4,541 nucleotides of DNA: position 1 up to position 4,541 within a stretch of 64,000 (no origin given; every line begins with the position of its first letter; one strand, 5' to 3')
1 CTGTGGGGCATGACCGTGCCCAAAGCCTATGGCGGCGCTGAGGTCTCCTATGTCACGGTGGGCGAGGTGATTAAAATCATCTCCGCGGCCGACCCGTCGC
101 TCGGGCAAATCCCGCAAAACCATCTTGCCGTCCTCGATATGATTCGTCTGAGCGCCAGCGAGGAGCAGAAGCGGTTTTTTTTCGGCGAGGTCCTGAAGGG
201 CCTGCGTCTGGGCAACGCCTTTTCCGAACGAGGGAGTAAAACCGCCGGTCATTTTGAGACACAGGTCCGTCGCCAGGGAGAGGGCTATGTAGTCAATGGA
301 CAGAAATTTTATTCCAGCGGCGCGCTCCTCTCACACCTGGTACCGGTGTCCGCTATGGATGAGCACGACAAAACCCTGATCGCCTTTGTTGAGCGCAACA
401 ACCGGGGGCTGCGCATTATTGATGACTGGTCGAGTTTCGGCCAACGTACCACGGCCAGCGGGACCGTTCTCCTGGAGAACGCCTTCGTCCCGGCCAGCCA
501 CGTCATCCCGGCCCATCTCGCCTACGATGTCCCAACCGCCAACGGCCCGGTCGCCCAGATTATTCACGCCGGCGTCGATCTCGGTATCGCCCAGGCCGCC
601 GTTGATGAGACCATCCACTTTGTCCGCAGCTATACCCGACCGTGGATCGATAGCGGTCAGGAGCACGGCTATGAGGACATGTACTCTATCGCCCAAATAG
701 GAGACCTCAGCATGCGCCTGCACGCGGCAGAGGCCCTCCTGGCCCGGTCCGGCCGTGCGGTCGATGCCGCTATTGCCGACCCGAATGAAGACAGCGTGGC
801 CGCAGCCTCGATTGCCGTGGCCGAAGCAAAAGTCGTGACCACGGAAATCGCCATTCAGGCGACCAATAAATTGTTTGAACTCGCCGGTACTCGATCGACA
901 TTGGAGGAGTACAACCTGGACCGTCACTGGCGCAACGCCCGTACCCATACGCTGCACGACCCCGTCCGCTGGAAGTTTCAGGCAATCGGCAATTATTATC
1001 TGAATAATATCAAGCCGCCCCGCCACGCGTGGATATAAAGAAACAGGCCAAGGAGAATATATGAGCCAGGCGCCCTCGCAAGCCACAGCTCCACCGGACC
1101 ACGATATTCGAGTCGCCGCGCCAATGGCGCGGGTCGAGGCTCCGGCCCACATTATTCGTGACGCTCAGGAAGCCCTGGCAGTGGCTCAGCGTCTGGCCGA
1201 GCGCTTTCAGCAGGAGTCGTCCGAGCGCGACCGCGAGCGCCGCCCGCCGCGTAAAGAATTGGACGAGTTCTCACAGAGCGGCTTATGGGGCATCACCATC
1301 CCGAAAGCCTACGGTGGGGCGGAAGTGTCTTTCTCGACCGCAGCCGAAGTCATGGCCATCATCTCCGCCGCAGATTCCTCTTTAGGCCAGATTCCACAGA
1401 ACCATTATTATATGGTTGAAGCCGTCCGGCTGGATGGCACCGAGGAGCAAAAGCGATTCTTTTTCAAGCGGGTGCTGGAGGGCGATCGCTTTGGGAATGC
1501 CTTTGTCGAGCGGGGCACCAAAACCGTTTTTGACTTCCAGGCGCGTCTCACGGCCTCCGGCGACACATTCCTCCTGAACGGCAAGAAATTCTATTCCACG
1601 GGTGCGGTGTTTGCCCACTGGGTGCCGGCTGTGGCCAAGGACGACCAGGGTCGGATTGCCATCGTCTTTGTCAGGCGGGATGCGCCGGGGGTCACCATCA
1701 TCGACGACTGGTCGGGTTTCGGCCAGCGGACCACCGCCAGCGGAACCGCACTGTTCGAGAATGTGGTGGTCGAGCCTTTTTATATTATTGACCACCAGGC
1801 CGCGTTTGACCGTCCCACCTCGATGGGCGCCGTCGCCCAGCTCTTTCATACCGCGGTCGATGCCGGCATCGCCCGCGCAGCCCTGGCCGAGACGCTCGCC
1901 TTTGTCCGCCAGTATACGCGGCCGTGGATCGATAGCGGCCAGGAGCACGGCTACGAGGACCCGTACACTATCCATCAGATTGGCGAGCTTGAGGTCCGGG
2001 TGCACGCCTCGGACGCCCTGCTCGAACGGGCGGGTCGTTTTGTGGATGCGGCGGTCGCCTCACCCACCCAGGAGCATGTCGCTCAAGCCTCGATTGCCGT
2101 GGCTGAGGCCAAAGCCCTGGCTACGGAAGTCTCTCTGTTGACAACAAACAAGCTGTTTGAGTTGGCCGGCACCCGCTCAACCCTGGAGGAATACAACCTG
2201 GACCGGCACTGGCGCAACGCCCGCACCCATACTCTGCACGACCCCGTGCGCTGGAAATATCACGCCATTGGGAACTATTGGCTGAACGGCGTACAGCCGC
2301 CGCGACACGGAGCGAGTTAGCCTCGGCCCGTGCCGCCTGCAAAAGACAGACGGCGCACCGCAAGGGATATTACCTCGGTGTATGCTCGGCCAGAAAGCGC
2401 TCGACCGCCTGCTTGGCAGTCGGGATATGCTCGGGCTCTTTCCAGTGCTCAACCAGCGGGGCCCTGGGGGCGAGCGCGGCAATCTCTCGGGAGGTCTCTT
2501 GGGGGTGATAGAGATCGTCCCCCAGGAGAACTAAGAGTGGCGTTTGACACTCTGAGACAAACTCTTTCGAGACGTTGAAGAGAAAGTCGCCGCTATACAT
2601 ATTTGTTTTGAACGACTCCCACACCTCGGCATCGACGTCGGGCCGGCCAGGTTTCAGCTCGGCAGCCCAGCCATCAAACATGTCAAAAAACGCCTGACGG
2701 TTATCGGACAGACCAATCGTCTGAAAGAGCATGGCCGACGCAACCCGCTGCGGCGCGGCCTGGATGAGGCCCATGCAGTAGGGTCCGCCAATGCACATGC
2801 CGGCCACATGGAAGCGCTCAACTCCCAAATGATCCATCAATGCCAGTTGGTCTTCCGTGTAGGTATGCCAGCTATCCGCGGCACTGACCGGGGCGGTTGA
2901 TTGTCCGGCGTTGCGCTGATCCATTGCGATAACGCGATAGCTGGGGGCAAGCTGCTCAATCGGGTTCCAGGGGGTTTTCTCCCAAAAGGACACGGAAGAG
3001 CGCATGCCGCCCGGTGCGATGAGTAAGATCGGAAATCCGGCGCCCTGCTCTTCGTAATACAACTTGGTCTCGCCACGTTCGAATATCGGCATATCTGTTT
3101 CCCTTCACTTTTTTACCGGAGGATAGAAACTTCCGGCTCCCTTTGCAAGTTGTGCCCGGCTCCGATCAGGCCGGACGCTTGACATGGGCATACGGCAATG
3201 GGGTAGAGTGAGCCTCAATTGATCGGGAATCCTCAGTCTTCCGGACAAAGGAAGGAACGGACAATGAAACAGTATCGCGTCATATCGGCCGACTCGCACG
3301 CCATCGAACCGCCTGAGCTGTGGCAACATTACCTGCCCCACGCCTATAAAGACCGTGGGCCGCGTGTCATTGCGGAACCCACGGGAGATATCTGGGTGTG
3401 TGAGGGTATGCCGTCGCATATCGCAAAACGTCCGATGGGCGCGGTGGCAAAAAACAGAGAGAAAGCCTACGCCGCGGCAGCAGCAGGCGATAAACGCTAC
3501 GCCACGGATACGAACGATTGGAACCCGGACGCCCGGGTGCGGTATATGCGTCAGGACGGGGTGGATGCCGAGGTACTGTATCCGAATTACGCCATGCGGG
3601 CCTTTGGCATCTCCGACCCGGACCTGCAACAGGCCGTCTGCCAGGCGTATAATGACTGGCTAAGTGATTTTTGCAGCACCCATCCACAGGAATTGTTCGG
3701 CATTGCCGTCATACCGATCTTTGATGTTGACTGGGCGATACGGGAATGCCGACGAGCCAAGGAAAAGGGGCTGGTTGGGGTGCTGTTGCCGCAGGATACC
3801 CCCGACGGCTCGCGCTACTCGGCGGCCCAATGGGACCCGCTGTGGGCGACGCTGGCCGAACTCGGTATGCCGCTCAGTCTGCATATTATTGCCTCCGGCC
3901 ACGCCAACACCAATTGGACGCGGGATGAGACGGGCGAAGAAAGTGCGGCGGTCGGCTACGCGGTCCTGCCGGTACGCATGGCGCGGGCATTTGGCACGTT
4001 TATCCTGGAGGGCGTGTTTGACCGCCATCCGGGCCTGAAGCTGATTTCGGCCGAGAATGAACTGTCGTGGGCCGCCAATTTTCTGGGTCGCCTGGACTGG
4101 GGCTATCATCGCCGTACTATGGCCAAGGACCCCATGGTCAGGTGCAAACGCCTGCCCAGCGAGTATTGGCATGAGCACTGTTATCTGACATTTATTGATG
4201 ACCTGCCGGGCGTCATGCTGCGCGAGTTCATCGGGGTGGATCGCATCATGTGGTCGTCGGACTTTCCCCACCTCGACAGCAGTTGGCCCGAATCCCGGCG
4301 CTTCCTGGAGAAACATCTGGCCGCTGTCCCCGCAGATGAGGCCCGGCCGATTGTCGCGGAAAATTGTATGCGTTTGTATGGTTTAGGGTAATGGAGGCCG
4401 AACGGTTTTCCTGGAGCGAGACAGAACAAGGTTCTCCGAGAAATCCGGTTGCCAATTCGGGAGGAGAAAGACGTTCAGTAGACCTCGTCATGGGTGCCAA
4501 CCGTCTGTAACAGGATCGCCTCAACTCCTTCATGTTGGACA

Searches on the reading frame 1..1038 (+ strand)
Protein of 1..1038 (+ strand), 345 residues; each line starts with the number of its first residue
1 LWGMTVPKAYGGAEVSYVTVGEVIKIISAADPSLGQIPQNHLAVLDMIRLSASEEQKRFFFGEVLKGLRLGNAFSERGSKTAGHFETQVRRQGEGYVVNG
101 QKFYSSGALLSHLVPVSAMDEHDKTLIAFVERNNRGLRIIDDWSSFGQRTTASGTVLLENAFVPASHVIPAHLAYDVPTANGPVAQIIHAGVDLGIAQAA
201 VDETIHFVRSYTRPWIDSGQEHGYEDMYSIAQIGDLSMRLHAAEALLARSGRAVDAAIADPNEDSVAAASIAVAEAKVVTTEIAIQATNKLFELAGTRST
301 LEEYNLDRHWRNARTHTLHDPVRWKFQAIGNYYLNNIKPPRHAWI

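Call 27: search_protein_families(library=pfam, proteins=[window:1-1038:+], max_evalue=0.00001)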
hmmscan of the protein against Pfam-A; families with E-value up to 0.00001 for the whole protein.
window:1-1038:+ (345 aa): 4 families
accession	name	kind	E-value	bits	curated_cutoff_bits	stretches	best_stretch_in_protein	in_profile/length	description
PF08028.16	Acyl-CoA_dh_2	-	2.2e-24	86.7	22.7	1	187-320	1-130/134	Acyl-CoA dehydrogenase, C-terminal domain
PF00441.29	Acyl-CoA_dh_1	-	1.1e-09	39.1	22.4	1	188-317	17-132/150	Acyl-CoA dehydrogenase, C-terminal domain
PF02770.24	Acyl-CoA_dh_M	-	2.8e-09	37.5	33.3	1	78-160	10-96/97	Acyl-CoA dehydrogenase, middle domain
PF02771.21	Acyl-CoA_dh_N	-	8.9e-09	36.2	22.9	1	1-67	45-112/113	Acyl-CoA dehydrogenase, N-terminal domain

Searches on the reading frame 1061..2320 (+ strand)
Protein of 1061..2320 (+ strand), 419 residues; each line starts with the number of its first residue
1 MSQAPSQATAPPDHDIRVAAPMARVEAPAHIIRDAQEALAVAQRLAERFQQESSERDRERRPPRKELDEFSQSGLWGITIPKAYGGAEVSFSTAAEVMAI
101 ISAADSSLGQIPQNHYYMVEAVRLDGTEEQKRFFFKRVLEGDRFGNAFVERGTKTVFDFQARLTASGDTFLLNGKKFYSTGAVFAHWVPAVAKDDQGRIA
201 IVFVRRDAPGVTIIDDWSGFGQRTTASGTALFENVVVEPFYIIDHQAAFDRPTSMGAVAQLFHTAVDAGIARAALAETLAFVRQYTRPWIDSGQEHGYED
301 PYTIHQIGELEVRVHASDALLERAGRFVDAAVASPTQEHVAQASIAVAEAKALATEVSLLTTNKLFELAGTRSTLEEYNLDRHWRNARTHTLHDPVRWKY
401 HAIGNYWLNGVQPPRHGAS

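Call 27: search_protein_families(library=pfam, proteins=[window:1061-2320:+], max_evalue=0.00001)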
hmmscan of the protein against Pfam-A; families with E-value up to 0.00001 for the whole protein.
window:1061-2320:+ (419 aa): 4 families
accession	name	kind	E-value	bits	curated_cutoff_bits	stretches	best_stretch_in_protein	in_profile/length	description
PF08028.16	Acyl-CoA_dh_2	-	4e-22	79.4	22.7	1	262-394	2-130/134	Acyl-CoA dehydrogenase, C-terminal domain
PF02771.21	Acyl-CoA_dh_N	-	1.1e-15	58.4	22.9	1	41-142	11-113/113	Acyl-CoA dehydrogenase, N-terminal domain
PF00441.29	Acyl-CoA_dh_1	-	1.8e-09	38.3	22.4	1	263-391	18-132/150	Acyl-CoA dehydrogenase, C-terminal domain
PF02770.24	Acyl-CoA_dh_M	-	6.8e-09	36.2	33.3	1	163-235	21-97/97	Acyl-CoA dehydrogenase, middle domain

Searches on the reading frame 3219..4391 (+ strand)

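Call 27: search_protein_families(library=pfam, proteins=[window:3219-4391:+], max_evalue=0.00001)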
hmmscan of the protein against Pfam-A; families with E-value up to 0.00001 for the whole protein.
window:3219-4391:+ (390 aa): 1 family
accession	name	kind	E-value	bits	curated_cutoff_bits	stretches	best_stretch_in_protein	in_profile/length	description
PF04909.20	Amidohydro_2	-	1.1e-31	111.1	26.4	1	94-389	12-289/289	Amidohydrolase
